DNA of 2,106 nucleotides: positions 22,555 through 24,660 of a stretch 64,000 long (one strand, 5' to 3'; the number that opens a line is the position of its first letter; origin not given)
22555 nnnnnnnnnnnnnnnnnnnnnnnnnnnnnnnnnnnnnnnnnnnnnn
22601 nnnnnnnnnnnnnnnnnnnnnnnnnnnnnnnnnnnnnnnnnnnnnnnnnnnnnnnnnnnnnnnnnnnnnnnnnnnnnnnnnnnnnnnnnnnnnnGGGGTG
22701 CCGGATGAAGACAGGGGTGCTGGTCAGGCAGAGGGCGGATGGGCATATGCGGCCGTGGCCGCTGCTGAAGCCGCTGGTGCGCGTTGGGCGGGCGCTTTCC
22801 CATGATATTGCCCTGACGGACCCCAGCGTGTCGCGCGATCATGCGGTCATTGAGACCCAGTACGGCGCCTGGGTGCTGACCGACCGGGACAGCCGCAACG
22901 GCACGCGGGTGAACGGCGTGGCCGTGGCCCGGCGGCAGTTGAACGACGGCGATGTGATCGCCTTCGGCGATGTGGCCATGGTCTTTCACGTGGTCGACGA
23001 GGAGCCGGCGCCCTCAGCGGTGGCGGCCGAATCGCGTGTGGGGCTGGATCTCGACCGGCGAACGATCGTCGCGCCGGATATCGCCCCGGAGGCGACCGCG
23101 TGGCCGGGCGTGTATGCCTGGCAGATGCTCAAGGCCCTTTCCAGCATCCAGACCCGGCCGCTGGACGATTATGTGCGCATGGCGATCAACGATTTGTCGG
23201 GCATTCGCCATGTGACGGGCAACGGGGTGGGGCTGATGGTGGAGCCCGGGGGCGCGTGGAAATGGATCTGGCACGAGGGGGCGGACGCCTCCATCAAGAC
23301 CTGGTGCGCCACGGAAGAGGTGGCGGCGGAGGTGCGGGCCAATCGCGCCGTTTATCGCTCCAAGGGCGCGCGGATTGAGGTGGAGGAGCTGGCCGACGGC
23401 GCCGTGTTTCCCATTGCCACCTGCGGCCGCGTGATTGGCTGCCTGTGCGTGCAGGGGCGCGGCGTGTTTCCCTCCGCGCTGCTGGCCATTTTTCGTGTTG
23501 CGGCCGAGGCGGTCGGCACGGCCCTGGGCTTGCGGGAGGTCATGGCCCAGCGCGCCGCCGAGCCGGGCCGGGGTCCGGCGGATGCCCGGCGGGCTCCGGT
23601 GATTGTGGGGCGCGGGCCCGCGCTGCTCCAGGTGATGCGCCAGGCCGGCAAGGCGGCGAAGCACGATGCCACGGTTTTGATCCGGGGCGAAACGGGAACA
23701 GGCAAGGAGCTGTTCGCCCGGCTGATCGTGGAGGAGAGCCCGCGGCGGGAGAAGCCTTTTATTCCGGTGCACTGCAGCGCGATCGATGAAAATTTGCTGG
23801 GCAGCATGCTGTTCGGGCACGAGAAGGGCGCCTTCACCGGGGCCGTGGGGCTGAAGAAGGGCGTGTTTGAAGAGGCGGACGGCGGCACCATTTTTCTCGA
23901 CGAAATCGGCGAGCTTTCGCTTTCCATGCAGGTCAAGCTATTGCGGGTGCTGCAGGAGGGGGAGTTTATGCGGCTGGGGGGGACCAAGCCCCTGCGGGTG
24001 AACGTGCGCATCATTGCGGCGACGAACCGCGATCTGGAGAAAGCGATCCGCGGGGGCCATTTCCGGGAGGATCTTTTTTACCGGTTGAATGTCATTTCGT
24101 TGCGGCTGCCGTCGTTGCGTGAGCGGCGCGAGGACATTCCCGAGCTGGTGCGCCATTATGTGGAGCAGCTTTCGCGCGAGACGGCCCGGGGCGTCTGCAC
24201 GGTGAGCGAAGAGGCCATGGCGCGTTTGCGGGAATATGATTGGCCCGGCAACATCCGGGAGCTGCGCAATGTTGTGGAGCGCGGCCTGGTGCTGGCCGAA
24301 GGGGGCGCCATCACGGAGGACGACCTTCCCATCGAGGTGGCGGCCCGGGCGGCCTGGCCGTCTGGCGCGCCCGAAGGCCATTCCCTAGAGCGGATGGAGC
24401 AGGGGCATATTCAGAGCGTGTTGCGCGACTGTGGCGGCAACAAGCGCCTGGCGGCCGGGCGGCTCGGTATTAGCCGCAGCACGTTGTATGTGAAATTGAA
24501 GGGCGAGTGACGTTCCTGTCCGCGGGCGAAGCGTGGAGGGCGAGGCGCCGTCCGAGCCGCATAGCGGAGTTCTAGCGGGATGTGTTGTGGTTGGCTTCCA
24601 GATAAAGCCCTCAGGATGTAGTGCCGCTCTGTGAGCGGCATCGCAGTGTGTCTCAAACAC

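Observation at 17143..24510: Contiguous Hanks-type signalling module: extracytoplasmic PP2C, tandem dual-kinase STK, then an FHA-bearing sigma-54 activator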

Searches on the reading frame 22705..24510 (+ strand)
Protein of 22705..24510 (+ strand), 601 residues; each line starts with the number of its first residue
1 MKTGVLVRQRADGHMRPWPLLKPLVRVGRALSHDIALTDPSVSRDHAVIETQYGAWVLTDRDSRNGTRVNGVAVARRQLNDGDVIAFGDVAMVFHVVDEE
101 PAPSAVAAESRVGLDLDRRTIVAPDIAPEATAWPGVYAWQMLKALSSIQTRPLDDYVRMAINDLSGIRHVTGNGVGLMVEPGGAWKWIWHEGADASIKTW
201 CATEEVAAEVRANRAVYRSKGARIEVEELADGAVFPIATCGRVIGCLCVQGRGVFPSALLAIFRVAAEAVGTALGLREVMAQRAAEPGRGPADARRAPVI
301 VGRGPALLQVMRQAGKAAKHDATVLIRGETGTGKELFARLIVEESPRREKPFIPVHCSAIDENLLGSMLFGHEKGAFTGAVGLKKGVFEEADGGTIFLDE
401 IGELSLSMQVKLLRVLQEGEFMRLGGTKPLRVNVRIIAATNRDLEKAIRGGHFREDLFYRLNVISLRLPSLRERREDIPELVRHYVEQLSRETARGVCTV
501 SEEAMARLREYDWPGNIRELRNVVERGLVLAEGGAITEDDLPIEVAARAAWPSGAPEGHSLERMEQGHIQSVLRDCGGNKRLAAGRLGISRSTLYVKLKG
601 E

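Call 7: search_protein_families(library=pfam, proteins=[window:22705-24510:+], max_evalue=0.01)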
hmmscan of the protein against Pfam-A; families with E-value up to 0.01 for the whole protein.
window:22705-24510:+ (601 aa): 9 families
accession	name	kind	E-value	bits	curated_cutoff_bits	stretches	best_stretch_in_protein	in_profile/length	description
PF00158.32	Sigma54_activat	-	2.4e-69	232.8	20.2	1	300-466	1-167/168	Sigma-54 interaction domain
PF25601.1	AAA_lid_14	-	2.7e-26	91.6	27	1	472-548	1-77/87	AAA+ ATPase lid domain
PF00498.31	FHA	-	1e-17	64.7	20.7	1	25-88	1-67/67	FHA domain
PF14532.12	Sigma54_activ_2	-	2.6e-17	63.8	25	1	301-471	1-138/138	Sigma-54 interaction domain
PF16697.10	Yop-YscD_cpl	-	1.7e-13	51.1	33.2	1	19-95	13-91/94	Inner membrane component of T3SS, cytoplasmic domain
PF02954.25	HTH_8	-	1.2e-11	44.6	22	1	560-599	1-40/42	Bacterial regulatory protein, Fis family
PF07728.20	AAA_5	-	1e-07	32.5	22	1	324-442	2-123/139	AAA domain (dynein-related subfamily)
PF07724.20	AAA_2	-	8.5e-05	23.1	27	1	322-449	4-132/166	AAA domain (Cdc48 subfamily)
PF00004.35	AAA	-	0.00017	22.5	21.2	1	324-449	1-119/131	ATPase family associated with various cellular activities (AAA)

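Call 8: search_protein_families(library=ncbifam, proteins=[window:22705-24510:+], max_evalue=0.01)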
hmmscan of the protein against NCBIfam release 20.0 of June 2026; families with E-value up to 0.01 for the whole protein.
window:22705-24510:+ (601 aa): 37 families (the best 25 are shown)
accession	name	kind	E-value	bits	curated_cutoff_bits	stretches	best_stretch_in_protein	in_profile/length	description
TIGR01817.1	nifA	equivalog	1.3e-110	370.7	528.85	1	293-545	191-442/534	nif-specific transcriptional activator NifA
NF041552.1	TF_PrdR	equivalog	7.5e-104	348.1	795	1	299-599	268-574/577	sigma-54 dependent transcriptional regulator PrdR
TIGR01818.1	ntrC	equivalog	8.7e-100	334.7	558.6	1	288-548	124-384/463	nitrogen regulation protein NR(I)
NF008469.0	PRK11361.1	equivalog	2.8e-99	332.9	714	1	297-599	142-452/461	acetoacetate metabolism transcriptional regulator AtoC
NF038308.1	RNA_repair_RtcR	equivalog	3e-97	326.7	650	1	297-593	179-503/530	RNA repair transcriptional activator RtcR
TIGR02915.1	PEP_resp_reg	equivalog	6.5e-92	308.7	502.6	1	299-597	140-438/445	PEP-CTERM-box response regulator transcription factor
NF050807.1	TransRegFlbDCaul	equivalog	7e-92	308.6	750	1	299-599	119-436/454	sigma-54-dependent transcriptional regulator FlbD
NF007689.0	PRK10365.1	equivalog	3.7e-90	302.8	760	1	299-598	140-439/441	sigma-54-dependent response regulator transcription factor ZraR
NF003451.0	PRK05022.1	equivalog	3.3e-89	299.9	476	1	259-535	148-427/512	nitric oxide reductase transcriptional regulator NorR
TIGR02329.1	propionate_PrpR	equivalog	2.7e-84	283.7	499.2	1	268-599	177-525/526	propionate catabolism operon regulatory protein PrpR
NF011953.0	PRK15424.1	equivalog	2.7e-83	280.4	703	1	269-599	188-532/538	propionate catabolism operon regulatory protein PrpR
NF011695.0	PRK15115.1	equivalog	4.3e-82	276.2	763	1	291-595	128-430/445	two-component system response regulator GlrR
NF011958.0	PRK15429.1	equivalog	2e-81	274.6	830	1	300-599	381-682/692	formate hydrogenlyase transcriptional activator FlhA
NF049963.1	RespRegFlgRCampy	domain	3.5e-81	273.3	750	1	303-599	139-425/429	fla regulon two-component system response regulator FlgR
TIGR02974.1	phageshock_pspF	equivalog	9.6e-81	271.6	443.55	1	300-530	1-232/336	phage shock protein operon transcriptional activator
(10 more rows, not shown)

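Call 21: find_encoding_contigs(protein=window:22705-24510:+, flank=10000, max_places=6)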
Protein window:22705-24510:+ (601 aa): no gene with exactly this product is on record in the collection.

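Call 30: find_homologous_proteins(query=window:22705-24510:+, max_evalue=1e-20)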
Query window:22705-24510:+ (601 aa): 8000 proteins with E <= 1e-20 among 8000 candidates; the best 120 are listed.
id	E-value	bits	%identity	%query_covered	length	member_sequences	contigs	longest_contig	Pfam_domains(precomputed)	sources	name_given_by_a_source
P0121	0.0e+0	1260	95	100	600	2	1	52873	PF00158.33,PF00498.32,PF25601.2,PF02954.26,PF16697.11,PF14532.13,PF07728.21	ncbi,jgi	jgi:DNA-binding NtrC family response regulator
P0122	0.0e+0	1077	82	98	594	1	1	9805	PF00158.33,PF00498.32,PF25601.2,PF02954.26,PF16697.11,PF14532.13,PF07728.21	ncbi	-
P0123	0.0e+0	1063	80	100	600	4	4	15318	PF00158.33,PF00498.32,PF25601.2,PF02954.26,PF16697.11,PF14532.13,PF07728.21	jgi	jgi:DNA-binding NtrC family response regulator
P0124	0.0e+0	1049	80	100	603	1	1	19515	PF00158.33,PF00498.32,PF25601.2,PF02954.26,PF16697.11,PF14532.13,PF07728.21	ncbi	-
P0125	0.0e+0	1040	79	100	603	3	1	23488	PF00158.33,PF00498.32,PF25601.2,PF02954.26,PF16697.11,PF14532.13,PF07728.21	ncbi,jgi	jgi:DNA-binding NtrC family response regulator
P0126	5.8e-288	975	75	100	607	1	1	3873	PF00158.33,PF00498.32,PF25601.2,PF02954.26,PF16697.11,PF00004.36,PF14532.13,PF07728.21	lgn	-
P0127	5.2e-266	902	69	100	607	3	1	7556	PF00158.33,PF00498.32,PF25601.2,PF02954.26,PF16697.11,PF14532.13,PF07728.21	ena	-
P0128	3.2e-181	622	52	100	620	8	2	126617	PF00158.33,PF13384.13,PF00498.32,PF25601.2,PF02954.26,PF16697.11,PF14532.13,PF07728.21,PF13556.13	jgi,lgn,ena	-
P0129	3.6e-178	612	53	100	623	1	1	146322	PF00158.33,PF00498.32,PF25601.2,PF02954.26,PF16697.11,PF14532.13,PF07728.21,PF13556.13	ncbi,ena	-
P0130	2.7e-159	550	49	100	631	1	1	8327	PF00158.33,PF00498.32,PF25601.2,PF02954.26,PF16697.11,PF14532.13,PF07728.21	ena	-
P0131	4.3e-159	549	48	100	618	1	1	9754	PF00158.33,PF00498.32,PF25601.2,PF02954.26,PF16697.11,PF14532.13,PF07728.21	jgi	jgi:DNA-binding NtrC family response regulator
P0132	1.0e-158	548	49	100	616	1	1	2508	PF00158.33,PF07724.21,PF00498.32,PF25601.2,PF02954.26,PF16697.11,PF14532.13,PF07728.21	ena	-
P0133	8.8e-154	531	48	99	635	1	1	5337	PF00158.33,PF00498.32,PF25601.2,PF02954.26,PF16697.11,PF14532.13,PF07728.21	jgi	jgi:DNA-binding NtrC family response regulator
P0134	1.3e-151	524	49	100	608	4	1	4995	PF00158.33,PF00498.32,PF25601.2,PF02954.26,PF16697.11,PF14532.13,PF07728.21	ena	-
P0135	5.1e-150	519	47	99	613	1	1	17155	PF00158.33,PF00498.32,PF25601.2,PF02954.26,PF16697.11,PF14532.13,PF07728.21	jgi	jgi:DNA-binding NtrC family response regulator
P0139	4.0e-145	503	47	100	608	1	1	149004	PF00158.33,PF00498.32,PF25601.2,PF02954.26,PF16697.11,PF14532.13,PF07728.21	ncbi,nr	ncbi:MAG: sigma 54-interacting transcriptional regulator [Lentisphaerae bacterium]|nr:sigma 54-inter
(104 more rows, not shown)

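Call 31: find_encoding_contigs(protein=P0125, flank=10000, max_places=1)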
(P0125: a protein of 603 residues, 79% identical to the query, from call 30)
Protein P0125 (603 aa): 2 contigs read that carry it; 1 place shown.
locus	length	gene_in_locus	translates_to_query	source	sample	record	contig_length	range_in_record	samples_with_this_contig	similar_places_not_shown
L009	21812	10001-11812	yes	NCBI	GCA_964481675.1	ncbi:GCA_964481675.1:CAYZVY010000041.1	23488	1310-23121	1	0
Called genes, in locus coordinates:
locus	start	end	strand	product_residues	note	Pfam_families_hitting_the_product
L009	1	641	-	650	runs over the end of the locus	?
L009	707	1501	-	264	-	PF08843:AbiEii (faint)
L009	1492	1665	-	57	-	-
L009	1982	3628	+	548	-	PF03865:ShlB, PF01103:Omp85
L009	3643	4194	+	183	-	-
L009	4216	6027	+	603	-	PF13672:PP2C_2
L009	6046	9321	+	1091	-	PF00069:Pkinase, PF03109:ABC1 (faint), PF07714:PK_Tyr_Ser-Thr, PF01636:APH (faint), PF06293:Kdo (faint), PF17667:Pkinase_fungal (faint), PF00069:Pkinase, PF07714:PK_Tyr_Ser-Thr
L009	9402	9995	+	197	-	PF01914:MarC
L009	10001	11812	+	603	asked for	PF16697:Yop-YscD_cpl, PF00498:FHA, PF00158:Sigma54_activat, PF14532:Sigma54_activ_2, PF07728:AAA_5, PF25601:AAA_lid_14, PF02954:HTH_8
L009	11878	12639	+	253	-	PF01522:Polysacc_deac_1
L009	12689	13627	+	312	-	PF03537:Glyco_hydro_114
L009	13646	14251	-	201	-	-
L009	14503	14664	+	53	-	PF00301:Rubredoxin, PF21349:RUBY_RBDX (faint)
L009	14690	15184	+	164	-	PF00210:Ferritin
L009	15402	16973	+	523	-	PF11412:DsbD_N, PF02683:DsbD_TM, PF00085:Thioredoxin (faint), PF03190:Thioredox_DsbH (weak), PF13098:Thioredoxin_2, PF13899:Thioredoxin_7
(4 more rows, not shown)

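Call 32: find_encoding_contigs(protein=P0128, flank=10000, max_places=1)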
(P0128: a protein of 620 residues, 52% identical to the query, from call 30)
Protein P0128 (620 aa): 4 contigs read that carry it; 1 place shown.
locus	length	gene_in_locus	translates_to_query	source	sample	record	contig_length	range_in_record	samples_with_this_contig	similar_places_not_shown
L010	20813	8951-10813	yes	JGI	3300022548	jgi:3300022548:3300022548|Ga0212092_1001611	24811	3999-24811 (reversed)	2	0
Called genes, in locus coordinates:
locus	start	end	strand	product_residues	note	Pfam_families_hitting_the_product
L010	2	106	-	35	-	?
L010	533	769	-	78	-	-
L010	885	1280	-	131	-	-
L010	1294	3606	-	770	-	PF01225:Mur_ligase, PF08245:Mur_ligase_M, PF02875:Mur_ligase_C, PF01565:FAD_binding_4, PF02873:MurB_C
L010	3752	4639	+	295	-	PF01820:Dala_Dala_lig_N, PF02655:ATP-grasp_3 (weak), PF07478:Dala_Dala_lig_C, PF13535:ATP-grasp_4 (weak)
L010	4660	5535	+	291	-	PF08478:POTRA_1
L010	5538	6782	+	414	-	PF02491:SHS2_FTSA, PF06723:MreB_Mbl, PF14450:FtsA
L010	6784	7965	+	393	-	PF00091:Tubulin, PF12327:FtsZ_C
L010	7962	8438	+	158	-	PF04138:GtrA_DPMS_TM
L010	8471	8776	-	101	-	PF13560:HTH_31, PF01381:HTH_3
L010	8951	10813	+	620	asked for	PF16697:Yop-YscD_cpl, PF00498:FHA, PF00158:Sigma54_activat, PF14532:Sigma54_activ_2, PF07728:AAA_5 (weak), PF25601:AAA_lid_14, PF02954:HTH_8, PF13384:HTH_23 (faint), +1 more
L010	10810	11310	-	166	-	PF00210:Ferritin (weak), PF02915:Rubrerythrin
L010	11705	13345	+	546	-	-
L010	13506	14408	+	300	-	PF02563:Poly_export, PF10531:SLBB (weak), PF22461:SLBB_2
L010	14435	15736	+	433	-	-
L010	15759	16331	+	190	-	-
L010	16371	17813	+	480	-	PF04932:Wzy_C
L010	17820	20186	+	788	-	PF13807:GNVR (weak), PF10609:ParA (faint), PF01656:CbiA, PF13614:AAA_31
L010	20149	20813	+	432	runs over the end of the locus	PF16957:Mal_decarbox_Al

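Call 33: find_encoding_contigs(protein=P0129, flank=10000, max_places=1)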
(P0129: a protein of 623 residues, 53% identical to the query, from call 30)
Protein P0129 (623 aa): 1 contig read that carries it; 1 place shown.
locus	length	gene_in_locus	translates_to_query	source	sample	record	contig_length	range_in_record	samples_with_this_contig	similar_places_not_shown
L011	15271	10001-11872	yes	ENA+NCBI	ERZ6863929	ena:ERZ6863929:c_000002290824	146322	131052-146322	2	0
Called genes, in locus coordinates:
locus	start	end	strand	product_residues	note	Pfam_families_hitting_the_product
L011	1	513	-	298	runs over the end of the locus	-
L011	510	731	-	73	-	-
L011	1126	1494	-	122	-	-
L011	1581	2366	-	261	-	-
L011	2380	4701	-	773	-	PF01225:Mur_ligase, PF08245:Mur_ligase_M, PF02875:Mur_ligase_C, PF01565:FAD_binding_4, PF02873:MurB_C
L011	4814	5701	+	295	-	PF01820:Dala_Dala_lig_N, PF07478:Dala_Dala_lig_C, PF13535:ATP-grasp_4 (faint)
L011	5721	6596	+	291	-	PF08478:POTRA_1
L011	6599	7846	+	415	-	PF02491:SHS2_FTSA, PF06723:MreB_Mbl, PF14450:FtsA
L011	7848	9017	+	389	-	PF00091:Tubulin, PF12327:FtsZ_C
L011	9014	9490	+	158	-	PF04138:GtrA_DPMS_TM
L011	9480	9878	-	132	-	PF13560:HTH_31, PF01381:HTH_3 (weak)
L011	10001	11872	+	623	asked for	PF16697:Yop-YscD_cpl, PF00498:FHA, PF00158:Sigma54_activat, PF14532:Sigma54_activ_2, PF07728:AAA_5 (weak), PF25601:AAA_lid_14, PF02954:HTH_8, PF13556:HTH_30 (weak)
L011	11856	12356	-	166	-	PF02915:Rubrerythrin, PF21349:RUBY_RBDX (weak)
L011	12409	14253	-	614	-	PF02574:S-methyl_trans, PF02219:MTHFR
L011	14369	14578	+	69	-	-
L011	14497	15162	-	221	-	-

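Call 58: find_encoding_contigs(protein=P0139, flank=10000, max_places=1)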
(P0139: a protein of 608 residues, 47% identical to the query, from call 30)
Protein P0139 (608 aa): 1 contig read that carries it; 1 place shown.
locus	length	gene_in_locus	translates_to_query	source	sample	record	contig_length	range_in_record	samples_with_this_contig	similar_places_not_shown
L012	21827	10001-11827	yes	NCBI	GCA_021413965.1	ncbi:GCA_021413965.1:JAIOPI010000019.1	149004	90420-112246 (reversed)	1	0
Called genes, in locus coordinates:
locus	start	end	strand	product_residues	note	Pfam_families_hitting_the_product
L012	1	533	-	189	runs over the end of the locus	PF04542:Sigma70_r2, PF08281:Sigma70_r4_2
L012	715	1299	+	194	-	PF16036:Chalcone_3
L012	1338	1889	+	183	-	PF12680:SnoaL_2 (weak)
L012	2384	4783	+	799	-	PF00481:PP2C (weak), PF07228:SpoIIE (faint), PF13672:PP2C_2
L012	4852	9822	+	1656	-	PF00069:Pkinase, PF07714:PK_Tyr_Ser-Thr, PF03109:ABC1 (faint), PF00069:Pkinase, PF07714:PK_Tyr_Ser-Thr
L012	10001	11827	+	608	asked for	PF16697:Yop-YscD_cpl, PF00498:FHA, PF00158:Sigma54_activat, PF14532:Sigma54_activ_2, PF07728:AAA_5, PF25601:AAA_lid_14, PF02954:HTH_8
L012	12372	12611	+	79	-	-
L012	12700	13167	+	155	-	-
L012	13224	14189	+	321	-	-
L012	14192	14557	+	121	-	-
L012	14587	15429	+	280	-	PF08666:SAF, PF16976:RcpC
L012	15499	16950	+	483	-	PF04972:BON (weak), PF00263:Secretin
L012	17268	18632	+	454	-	PF00437:T2SSE, PF27713:UCP018868 (weak)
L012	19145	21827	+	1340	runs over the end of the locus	PF20148:DUF6531, PF25023:TEN_YD-shell (weak), PF05593:RHS_repeat, PF25023:TEN_YD-shell, PF05593:RHS_repeat, PF25023:TEN_YD-shell (weak), PF25023:TEN_YD-shell, PF05593:RHS_repeat, +1 more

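Call 73: search_protein_families(library=pfam, proteins=[L012:2384-4783:+, L012:4852-9822:+], max_evalue=0.0001)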
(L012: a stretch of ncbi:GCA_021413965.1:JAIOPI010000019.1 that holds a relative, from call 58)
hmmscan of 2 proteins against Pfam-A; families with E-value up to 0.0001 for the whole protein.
L012:2384-4783:+ (799 aa): 3 families
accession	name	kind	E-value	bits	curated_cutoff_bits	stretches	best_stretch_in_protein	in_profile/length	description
PF13672.11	PP2C_2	-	1.1e-13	51.6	24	1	9-190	13-182/209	Protein phosphatase 2C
PF00481.26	PP2C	-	3.5e-12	47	20.3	1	19-133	35-143/255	Protein phosphatase 2C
PF07228.17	SpoIIE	-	1.7e-06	28.5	25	1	21-227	7-189/192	Stage II sporulation protein E (SpoIIE)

L012:4852-9822:+ (1656 aa): 3 families
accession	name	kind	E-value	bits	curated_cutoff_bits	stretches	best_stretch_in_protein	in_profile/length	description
PF00069.31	Pkinase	-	7.6e-78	262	31.7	2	23-300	1-257/263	Protein kinase domain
PF07714.23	PK_Tyr_Ser-Thr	-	1.4e-45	156.1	23.1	2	25-294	3-249/258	Protein tyrosine and serine/threonine kinase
PF03109.22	ABC1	-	1.4e-08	34.6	22.9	1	68-185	114-217/244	ABC1 atypical kinase-like domain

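Call 94: search_protein_families(library=padloc, proteins=[window:22705-24510:+], max_evalue=0.001)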
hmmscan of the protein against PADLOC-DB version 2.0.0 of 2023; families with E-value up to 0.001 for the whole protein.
window:22705-24510:+ (601 aa): 3 families
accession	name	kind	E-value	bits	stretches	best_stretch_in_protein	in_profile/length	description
PDLC01995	RtcR_PspF2--CARF_AAA_HTH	-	1.7e-110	368.4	1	291-599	160-476/481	-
PDLC01993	RtcR--CARF_AAA_HTH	-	3.5e-56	188.7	1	317-558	200-450/523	-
PDLC01994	RtcR_PspF1--CARF_AAA_HTH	-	7.8e-54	181.5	1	272-532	141-389/468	-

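Call 95: search_protein_families(library=ncbifam, proteins=[L012:12372-12611:+, L012:12700-13167:+, L012:13224-14189:+, L012:14192-14557:+], max_evalue=0.01)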
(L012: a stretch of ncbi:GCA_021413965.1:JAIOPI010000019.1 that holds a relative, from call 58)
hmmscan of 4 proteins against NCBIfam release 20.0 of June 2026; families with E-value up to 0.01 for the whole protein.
L012:12372-12611:+ (79 aa): 0 families

L012:12700-13167:+ (155 aa): 0 families

L012:13224-14189:+ (321 aa): 0 families

L012:14192-14557:+ (121 aa): 0 families

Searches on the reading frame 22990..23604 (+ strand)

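Call 20: search_protein_families(library=pfam, proteins=[window:22990-23604:+], max_evalue=1)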
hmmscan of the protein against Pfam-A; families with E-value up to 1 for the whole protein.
window:22990-23604:+ (205 aa): 2 families
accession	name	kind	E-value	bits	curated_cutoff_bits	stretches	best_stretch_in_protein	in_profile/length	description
PF01590.32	GAF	-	0.044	14.8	22.4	1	138-179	91-133/133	GAF domain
PF13185.12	GAF_2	-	0.069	13.8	28.6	1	123-179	77-135/136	GAF domain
